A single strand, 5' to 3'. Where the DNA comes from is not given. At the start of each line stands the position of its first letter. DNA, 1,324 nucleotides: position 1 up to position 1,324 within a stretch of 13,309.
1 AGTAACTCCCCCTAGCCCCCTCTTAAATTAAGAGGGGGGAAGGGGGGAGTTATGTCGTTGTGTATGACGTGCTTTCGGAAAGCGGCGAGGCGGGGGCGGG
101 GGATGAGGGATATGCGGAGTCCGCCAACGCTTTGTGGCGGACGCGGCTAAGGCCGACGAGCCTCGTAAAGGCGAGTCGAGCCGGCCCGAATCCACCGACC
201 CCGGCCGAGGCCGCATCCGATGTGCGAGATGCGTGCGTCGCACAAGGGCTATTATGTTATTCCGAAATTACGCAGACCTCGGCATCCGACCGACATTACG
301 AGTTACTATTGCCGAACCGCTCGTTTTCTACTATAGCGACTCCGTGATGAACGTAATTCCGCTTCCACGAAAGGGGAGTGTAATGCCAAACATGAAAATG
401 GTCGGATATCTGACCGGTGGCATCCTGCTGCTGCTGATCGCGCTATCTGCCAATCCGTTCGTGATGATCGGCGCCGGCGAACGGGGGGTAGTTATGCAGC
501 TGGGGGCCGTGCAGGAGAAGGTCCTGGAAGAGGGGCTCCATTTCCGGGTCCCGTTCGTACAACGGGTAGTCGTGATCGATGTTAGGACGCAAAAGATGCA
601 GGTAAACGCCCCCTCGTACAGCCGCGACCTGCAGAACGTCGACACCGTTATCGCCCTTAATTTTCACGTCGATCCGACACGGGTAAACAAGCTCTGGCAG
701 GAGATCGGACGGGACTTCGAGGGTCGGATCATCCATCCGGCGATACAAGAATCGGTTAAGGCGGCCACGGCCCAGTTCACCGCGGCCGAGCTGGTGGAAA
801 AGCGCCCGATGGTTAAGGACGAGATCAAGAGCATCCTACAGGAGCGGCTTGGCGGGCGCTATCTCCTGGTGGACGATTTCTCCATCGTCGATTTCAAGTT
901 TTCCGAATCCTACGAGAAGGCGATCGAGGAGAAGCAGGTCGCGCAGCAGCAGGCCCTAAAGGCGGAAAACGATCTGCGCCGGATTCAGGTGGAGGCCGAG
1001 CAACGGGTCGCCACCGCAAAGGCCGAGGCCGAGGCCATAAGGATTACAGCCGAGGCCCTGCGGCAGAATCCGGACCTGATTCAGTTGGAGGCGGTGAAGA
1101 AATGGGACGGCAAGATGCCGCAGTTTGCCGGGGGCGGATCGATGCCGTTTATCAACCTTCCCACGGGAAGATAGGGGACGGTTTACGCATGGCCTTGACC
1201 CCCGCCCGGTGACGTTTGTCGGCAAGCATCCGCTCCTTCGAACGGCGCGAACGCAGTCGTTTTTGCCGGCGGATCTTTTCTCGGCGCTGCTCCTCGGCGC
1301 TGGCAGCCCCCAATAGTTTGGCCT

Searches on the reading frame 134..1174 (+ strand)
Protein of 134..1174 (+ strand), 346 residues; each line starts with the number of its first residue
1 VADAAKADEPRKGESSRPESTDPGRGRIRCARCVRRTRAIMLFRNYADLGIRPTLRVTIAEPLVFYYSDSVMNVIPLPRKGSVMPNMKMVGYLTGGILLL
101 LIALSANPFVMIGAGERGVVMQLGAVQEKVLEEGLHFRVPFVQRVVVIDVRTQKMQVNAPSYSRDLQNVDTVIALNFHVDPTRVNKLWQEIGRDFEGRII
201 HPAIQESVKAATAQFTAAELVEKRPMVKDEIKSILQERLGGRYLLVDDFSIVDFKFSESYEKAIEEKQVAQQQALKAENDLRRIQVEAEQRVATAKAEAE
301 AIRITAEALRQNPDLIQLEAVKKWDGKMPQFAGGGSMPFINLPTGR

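Call 14: search_protein_families(library=pfam, proteins=[window:134-1174:+], max_evalue=0.01)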
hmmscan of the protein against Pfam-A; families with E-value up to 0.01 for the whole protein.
window:134-1174:+ (346 aa): 1 family
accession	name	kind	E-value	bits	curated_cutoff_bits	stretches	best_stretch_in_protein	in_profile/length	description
PF01145.31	Band_7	-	2.3e-37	129.2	23.6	1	111-299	2-176/176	SPFH domain / Band 7 family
